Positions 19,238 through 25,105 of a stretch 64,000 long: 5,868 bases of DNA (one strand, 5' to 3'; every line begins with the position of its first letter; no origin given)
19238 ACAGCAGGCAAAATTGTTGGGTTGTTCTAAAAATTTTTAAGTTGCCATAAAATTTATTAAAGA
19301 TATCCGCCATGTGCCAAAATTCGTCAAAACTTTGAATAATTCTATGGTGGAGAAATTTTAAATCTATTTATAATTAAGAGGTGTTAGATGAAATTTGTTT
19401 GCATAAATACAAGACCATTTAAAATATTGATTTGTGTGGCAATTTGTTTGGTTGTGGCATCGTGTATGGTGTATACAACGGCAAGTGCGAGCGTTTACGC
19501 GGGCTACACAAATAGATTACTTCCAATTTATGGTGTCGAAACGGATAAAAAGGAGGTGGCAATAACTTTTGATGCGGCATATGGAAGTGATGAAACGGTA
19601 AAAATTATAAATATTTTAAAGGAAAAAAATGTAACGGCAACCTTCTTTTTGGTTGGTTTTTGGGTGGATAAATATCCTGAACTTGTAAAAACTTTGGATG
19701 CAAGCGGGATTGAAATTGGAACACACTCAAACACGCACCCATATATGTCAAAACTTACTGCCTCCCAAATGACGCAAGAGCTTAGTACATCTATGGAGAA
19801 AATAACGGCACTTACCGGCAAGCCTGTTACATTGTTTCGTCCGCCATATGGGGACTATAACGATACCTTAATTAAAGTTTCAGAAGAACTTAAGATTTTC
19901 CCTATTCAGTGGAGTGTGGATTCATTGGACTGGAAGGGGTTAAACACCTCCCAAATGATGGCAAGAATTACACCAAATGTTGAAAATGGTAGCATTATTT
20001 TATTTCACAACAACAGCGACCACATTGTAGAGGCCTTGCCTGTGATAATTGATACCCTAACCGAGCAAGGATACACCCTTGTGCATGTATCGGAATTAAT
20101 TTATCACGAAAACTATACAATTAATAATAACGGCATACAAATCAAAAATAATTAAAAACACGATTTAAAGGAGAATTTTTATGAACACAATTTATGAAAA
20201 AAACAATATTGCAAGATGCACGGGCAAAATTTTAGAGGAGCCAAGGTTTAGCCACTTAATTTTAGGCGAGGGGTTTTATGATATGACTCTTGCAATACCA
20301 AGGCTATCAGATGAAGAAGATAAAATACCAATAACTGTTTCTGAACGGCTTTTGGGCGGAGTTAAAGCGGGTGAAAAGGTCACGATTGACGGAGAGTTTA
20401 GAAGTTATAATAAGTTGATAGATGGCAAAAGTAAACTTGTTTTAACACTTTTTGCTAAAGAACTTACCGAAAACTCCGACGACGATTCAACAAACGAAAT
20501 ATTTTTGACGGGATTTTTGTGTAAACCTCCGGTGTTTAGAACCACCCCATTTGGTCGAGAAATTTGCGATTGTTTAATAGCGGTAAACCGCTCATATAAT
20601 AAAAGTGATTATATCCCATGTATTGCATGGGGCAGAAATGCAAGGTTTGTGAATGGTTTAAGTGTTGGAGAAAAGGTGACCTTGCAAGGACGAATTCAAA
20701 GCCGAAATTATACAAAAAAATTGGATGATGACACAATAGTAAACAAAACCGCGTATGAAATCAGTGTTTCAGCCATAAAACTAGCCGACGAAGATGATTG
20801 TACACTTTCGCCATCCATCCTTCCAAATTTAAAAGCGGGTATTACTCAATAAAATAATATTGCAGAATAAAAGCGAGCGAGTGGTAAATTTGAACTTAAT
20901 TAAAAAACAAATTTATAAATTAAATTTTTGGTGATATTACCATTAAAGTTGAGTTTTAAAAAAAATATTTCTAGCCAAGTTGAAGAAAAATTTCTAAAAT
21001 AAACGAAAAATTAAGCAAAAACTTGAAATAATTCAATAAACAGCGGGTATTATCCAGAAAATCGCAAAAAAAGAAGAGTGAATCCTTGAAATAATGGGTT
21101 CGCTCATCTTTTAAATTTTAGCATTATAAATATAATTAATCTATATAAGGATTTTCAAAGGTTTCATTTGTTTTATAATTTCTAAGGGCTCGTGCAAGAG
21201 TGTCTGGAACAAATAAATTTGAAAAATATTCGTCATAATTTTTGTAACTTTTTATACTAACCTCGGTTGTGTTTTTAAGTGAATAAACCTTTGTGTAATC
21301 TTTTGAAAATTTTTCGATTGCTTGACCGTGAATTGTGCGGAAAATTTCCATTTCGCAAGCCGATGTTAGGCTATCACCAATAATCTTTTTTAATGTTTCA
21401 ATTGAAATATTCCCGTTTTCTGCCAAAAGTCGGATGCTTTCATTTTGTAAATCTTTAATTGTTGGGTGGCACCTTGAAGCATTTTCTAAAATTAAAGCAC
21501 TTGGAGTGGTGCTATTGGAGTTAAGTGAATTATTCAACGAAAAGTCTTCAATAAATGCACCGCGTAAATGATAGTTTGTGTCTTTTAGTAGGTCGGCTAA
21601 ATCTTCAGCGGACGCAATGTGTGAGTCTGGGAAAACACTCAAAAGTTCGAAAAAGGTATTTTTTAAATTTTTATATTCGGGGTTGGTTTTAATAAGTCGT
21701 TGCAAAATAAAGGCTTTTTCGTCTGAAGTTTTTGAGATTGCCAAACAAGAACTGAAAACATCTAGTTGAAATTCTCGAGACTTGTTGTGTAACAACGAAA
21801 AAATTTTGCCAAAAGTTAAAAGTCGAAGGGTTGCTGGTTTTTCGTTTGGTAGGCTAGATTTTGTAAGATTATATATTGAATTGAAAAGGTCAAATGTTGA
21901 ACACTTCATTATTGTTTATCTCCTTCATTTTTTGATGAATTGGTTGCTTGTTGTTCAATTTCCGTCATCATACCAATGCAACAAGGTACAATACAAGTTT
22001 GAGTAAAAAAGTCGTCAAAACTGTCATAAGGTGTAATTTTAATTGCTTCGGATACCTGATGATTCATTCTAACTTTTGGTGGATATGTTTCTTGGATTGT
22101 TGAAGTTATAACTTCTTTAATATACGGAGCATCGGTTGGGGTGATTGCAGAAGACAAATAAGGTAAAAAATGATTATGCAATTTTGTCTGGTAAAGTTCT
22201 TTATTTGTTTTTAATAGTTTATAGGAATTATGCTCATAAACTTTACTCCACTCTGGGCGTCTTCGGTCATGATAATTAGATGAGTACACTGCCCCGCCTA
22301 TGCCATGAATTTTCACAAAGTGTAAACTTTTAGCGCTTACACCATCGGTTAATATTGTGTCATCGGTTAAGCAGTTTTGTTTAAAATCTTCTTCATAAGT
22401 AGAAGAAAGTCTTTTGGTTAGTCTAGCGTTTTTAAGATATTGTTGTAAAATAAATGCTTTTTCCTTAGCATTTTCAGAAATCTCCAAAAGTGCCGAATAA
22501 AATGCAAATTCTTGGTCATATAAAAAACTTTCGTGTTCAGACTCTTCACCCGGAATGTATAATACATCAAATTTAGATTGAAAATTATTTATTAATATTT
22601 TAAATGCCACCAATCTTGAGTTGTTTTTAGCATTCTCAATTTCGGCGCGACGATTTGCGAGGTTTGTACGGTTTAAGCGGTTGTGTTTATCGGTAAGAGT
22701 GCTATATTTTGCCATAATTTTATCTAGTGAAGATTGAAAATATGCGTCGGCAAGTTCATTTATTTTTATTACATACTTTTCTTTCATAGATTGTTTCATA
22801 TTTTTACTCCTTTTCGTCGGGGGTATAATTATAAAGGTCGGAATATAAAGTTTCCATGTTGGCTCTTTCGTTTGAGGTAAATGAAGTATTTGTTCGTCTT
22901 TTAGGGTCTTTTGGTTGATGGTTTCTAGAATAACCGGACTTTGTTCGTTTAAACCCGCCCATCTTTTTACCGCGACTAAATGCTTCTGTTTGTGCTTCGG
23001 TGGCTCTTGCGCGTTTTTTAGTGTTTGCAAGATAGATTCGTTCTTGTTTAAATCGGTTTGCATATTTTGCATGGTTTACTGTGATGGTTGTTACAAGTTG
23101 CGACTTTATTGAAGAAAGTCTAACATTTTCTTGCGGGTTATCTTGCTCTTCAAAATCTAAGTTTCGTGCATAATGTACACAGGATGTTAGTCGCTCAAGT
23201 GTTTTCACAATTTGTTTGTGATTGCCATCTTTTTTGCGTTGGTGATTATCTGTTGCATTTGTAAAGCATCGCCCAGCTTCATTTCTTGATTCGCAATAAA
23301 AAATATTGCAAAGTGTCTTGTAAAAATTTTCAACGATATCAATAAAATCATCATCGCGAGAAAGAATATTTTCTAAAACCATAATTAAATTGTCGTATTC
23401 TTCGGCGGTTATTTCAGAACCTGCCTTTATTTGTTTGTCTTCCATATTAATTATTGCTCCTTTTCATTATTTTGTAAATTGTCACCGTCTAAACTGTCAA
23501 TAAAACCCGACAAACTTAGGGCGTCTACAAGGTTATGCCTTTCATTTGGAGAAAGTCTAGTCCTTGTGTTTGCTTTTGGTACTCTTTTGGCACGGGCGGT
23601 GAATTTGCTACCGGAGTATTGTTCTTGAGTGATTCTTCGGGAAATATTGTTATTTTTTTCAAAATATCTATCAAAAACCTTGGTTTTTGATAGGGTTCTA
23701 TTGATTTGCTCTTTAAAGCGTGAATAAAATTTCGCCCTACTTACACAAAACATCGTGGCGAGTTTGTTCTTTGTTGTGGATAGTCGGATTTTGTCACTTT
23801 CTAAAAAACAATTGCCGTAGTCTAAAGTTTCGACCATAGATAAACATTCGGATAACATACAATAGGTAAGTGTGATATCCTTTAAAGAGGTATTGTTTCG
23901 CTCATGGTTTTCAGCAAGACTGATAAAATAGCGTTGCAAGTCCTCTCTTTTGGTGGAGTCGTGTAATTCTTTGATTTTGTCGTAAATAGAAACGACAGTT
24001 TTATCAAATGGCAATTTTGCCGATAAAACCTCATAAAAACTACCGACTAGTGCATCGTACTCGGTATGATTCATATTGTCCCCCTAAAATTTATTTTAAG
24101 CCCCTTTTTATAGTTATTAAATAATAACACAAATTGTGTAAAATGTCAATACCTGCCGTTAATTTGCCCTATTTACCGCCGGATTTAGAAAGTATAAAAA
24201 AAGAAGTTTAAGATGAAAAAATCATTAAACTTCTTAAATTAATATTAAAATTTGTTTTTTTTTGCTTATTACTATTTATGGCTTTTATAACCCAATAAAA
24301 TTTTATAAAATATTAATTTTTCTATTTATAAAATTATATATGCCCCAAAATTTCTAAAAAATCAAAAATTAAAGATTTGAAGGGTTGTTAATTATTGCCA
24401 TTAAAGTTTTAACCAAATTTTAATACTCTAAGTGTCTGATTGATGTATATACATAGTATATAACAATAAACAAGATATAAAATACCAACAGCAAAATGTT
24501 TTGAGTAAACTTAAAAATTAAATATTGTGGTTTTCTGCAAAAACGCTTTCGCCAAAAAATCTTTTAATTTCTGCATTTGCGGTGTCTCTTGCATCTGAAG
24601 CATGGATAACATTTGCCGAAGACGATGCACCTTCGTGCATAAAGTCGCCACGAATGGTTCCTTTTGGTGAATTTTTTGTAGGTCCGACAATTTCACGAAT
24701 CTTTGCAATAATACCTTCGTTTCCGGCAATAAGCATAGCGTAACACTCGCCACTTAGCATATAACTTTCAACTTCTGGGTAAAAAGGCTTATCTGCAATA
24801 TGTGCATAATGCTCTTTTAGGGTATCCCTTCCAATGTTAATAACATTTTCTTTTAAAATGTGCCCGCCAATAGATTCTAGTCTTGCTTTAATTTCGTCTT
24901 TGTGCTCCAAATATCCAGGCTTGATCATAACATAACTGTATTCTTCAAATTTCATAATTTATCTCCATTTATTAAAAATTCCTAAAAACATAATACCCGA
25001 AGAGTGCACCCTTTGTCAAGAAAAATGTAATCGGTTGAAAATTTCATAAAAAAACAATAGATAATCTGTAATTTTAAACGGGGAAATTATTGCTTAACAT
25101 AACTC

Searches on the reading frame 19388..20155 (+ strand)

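Call 50: search_protein_families(library=pfam, max_evalue=0.000001, proteins=[window:19388-20155:+])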
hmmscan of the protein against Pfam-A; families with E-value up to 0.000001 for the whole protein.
window:19388-20155:+ (255 aa): 1 family
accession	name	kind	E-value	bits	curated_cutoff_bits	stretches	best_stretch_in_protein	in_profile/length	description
PF01522.26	Polysacc_deac_1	-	4.1e-37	127.3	23.1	1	50-169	2-120/124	Polysaccharide deacetylase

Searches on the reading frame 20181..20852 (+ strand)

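Call 50: search_protein_families(library=pfam, max_evalue=0.000001, proteins=[window:20181-20852:+])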
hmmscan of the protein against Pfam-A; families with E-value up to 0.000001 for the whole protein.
window:20181-20852:+ (223 aa): 1 family
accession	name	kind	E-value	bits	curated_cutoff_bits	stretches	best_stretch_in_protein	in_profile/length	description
PF00436.31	SSB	-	8.3e-20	71.2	26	1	105-200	2-102/104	Single-strand binding protein family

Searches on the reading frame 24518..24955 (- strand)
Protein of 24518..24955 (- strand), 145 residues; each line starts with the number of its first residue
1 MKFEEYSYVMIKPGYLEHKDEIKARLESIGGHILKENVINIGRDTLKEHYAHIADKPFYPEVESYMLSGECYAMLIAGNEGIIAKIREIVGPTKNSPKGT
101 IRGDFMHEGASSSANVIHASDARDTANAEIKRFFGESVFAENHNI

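Call 9: search_protein_families(library=ncbifam, proteins=[window:24518-24955:-])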
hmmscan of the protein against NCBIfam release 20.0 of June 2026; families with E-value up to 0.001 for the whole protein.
window:24518-24955:- (145 aa): 6 families
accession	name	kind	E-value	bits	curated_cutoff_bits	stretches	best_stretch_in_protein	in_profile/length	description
NF001908.0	PRK00668.1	equivalog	4.6e-29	101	155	1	5-137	4-136/141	nucleoside-diphosphate kinase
NF011112.0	PRK14540.1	equivalog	1.4e-20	73.5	202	1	5-136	3-134/135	nucleoside-diphosphate kinase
NF011114.0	PRK14542.1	equivalog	1.8e-14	53.6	250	1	7-135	4-132/137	nucleoside-diphosphate kinase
NF011113.0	PRK14541.1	equivalog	5.1e-13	49.3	255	1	23-135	22-132/140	nucleoside-diphosphate kinase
NF011116.0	PRK14545.1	equivalog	2.2e-10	40.8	217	1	7-134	6-133/139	nucleoside-diphosphate kinase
NF011115.0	PRK14543.1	equivalog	2.5e-06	27.5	287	1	21-136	24-152/169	nucleoside-diphosphate kinase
